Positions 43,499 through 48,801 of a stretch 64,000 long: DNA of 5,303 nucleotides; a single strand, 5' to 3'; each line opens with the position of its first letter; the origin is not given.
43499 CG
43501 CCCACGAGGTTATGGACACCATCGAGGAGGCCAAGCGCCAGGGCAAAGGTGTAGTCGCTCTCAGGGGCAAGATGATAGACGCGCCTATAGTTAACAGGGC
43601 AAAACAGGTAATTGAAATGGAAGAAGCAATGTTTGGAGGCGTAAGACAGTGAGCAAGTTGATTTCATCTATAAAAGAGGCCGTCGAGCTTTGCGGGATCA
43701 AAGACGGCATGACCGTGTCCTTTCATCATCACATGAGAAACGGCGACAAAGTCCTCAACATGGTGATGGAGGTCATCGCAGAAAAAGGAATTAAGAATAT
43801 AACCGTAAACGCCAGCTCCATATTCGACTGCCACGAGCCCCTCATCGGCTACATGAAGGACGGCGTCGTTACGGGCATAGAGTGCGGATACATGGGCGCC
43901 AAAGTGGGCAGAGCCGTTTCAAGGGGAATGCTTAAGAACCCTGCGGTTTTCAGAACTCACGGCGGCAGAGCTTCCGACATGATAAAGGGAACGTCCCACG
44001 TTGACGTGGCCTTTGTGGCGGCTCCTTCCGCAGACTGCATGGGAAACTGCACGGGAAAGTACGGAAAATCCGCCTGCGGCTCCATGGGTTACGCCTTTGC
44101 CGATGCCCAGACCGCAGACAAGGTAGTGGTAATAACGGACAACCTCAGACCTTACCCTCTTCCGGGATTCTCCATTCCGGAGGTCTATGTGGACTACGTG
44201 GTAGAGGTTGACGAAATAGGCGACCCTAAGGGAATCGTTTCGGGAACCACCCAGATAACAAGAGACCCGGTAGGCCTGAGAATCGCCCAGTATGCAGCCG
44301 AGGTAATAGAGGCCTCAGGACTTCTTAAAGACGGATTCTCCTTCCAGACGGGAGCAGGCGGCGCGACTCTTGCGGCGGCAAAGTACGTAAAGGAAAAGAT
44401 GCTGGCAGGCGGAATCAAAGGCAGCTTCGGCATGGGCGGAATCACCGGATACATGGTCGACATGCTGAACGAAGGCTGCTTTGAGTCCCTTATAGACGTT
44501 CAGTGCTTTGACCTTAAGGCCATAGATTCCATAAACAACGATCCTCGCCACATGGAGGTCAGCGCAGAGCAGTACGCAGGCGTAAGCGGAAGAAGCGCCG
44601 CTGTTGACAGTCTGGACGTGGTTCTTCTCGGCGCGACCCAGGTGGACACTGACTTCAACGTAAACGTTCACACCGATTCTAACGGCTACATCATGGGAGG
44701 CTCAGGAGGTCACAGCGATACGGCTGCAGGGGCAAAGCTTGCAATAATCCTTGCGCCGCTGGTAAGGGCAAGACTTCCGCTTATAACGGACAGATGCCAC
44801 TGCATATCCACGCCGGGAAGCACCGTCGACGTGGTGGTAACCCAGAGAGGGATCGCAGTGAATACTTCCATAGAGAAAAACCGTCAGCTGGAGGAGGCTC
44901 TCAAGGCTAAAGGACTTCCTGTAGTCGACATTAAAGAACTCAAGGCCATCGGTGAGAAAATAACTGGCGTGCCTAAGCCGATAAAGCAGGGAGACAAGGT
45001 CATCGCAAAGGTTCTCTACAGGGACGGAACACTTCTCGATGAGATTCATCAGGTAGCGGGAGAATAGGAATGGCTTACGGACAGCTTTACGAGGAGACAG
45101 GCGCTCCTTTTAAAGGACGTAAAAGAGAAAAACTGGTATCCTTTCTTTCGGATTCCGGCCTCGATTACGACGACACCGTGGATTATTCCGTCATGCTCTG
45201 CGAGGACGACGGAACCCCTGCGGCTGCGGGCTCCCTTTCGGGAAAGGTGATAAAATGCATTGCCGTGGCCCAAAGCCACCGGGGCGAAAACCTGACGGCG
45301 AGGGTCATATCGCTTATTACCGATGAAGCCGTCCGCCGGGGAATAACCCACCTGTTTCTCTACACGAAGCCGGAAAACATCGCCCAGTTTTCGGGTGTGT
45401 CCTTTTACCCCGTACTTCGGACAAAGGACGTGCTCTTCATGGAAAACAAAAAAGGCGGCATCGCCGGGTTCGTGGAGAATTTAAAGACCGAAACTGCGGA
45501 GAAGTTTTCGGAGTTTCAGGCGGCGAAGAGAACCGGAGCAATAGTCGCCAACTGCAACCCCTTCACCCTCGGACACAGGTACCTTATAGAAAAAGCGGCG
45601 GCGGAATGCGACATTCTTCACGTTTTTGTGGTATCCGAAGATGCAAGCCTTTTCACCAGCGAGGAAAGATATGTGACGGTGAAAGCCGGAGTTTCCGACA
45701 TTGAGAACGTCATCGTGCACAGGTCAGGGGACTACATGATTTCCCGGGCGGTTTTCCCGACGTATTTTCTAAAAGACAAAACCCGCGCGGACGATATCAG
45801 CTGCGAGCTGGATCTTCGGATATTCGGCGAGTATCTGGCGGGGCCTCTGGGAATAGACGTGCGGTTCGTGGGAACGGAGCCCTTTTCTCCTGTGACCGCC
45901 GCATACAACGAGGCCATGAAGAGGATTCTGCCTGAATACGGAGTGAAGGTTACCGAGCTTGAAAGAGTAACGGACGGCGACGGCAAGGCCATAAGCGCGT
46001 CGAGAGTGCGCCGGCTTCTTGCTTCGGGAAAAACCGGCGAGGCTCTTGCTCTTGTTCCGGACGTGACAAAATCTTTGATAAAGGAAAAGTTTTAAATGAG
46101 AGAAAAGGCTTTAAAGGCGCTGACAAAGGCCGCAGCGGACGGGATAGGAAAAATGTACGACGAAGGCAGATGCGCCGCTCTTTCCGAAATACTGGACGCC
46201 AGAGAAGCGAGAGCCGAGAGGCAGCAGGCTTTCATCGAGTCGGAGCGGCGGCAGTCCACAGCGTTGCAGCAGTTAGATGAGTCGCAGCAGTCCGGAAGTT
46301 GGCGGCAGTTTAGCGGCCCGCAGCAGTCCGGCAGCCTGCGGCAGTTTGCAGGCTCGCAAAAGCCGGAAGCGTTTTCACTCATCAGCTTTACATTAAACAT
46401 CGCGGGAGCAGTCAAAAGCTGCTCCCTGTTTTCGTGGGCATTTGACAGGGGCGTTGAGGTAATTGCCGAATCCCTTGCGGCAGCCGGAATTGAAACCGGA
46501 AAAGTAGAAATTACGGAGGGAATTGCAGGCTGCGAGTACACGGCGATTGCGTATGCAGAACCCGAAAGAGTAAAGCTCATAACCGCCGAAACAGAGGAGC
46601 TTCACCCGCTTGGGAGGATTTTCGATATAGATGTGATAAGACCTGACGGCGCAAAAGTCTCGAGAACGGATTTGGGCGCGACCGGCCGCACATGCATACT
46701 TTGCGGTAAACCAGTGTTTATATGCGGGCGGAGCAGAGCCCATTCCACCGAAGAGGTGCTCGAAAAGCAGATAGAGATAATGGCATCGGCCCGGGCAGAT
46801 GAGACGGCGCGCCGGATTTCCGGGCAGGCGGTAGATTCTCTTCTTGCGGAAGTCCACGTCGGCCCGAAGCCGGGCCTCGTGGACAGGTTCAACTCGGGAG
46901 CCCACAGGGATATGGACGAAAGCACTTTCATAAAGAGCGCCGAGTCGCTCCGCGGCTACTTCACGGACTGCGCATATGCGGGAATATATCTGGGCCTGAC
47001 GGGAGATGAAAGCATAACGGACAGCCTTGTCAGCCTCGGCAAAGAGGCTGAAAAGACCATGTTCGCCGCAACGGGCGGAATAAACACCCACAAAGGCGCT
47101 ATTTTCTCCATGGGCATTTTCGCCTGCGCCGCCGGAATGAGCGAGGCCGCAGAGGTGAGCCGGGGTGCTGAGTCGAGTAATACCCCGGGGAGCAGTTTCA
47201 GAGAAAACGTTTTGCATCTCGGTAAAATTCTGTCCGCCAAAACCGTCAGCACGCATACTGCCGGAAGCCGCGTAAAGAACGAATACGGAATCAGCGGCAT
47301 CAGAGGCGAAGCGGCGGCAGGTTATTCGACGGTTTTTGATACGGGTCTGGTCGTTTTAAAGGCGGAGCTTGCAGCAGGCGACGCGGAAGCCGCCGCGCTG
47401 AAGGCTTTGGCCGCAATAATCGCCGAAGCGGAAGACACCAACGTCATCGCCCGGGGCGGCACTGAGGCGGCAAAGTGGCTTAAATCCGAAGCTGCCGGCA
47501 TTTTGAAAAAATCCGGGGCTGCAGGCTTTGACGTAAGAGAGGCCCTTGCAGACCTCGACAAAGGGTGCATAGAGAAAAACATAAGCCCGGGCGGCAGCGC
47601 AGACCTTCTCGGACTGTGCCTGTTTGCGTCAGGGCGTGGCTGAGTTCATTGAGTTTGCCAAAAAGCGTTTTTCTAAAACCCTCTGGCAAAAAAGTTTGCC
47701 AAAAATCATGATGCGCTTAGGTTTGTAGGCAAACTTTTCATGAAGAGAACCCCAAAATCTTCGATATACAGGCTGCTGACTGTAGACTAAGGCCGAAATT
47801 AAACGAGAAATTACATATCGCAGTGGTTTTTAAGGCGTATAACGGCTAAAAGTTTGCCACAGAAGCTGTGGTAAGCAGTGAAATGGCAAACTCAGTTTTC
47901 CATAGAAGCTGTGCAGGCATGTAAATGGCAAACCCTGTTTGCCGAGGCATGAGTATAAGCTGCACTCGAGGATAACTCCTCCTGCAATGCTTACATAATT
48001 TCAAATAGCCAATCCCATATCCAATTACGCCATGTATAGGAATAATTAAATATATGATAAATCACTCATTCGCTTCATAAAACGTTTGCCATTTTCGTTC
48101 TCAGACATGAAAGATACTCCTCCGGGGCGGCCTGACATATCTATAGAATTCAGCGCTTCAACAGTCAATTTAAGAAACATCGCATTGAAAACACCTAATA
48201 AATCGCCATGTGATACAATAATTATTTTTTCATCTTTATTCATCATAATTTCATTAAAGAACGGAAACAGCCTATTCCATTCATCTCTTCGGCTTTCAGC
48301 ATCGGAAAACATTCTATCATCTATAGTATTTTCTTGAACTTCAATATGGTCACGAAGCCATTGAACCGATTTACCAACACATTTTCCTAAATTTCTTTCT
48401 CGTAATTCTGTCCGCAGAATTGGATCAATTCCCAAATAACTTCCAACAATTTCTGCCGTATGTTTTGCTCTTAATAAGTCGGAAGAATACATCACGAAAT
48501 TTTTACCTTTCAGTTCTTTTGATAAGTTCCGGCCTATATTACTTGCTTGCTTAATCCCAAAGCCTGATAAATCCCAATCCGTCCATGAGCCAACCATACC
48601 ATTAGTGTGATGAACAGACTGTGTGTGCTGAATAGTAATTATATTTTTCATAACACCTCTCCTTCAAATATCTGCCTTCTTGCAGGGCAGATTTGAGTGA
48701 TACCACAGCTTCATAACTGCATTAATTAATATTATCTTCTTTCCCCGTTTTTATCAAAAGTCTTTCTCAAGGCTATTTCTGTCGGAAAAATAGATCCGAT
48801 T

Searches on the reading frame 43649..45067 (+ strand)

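Call 72: search_protein_families(library=pfam, proteins=[window:43649-45067:+], max_evalue=0.001)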
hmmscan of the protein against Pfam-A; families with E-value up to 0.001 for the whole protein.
window:43649-45067:+ (472 aa): 1 family
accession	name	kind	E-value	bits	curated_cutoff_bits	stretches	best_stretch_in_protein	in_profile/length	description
PF04223.18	CitF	-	5e-166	553.7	27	1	3-469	3-466/466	Citrate lyase, alpha subunit (CitF)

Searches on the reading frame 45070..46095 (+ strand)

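Call 72: search_protein_families(library=pfam, proteins=[window:45070-46095:+], max_evalue=0.001)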
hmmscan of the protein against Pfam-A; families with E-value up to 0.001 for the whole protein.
window:45070-46095:+ (341 aa): 4 families
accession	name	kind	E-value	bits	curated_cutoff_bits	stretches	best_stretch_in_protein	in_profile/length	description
PF08218.17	Citrate_ly_lig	-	4.1e-68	229.1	20.9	1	156-334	2-179/182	Citrate lyase ligase C-terminal domain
PF01467.32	CTP_transf_like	-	3.7e-05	24.4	21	1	163-315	7-132/133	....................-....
PF00583.31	Acetyltransf_1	-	0.00075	20.2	20.7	0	38-105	32-106/116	Acetyltransferase (GNAT) family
PF01747.23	ATP-sulfurylase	-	0.00087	19.2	24.3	0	140-190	8-57/212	ATP-sulfurylase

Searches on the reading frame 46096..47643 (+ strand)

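Call 72: search_protein_families(library=pfam, proteins=[window:46096-47643:+], max_evalue=0.001)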
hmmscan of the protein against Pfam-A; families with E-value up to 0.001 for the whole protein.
window:46096-47643:+ (515 aa): 2 families
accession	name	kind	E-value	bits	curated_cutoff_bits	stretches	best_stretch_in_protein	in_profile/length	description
PF01874.21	CitG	-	1.1e-74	252.1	27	1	244-511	3-283/284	ATP:dephospho-CoA triphosphoribosyl transferase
PF03802.19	CitX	-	1e-40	139.6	25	1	93-230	26-163/165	Apo-citrate lyase phosphoribosyl-dephospho-CoA transferase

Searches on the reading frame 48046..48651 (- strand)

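Call 72: search_protein_families(library=pfam, proteins=[window:48046-48651:-], max_evalue=0.001)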
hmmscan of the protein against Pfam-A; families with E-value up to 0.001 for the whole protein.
window:48046-48651:- (201 aa): 1 family
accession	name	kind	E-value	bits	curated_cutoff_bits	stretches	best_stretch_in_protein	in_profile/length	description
PF00300.27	His_Phos_1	-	8.5e-26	91.3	21.7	1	7-191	4-188/194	Histidine phosphatase superfamily (branch 1)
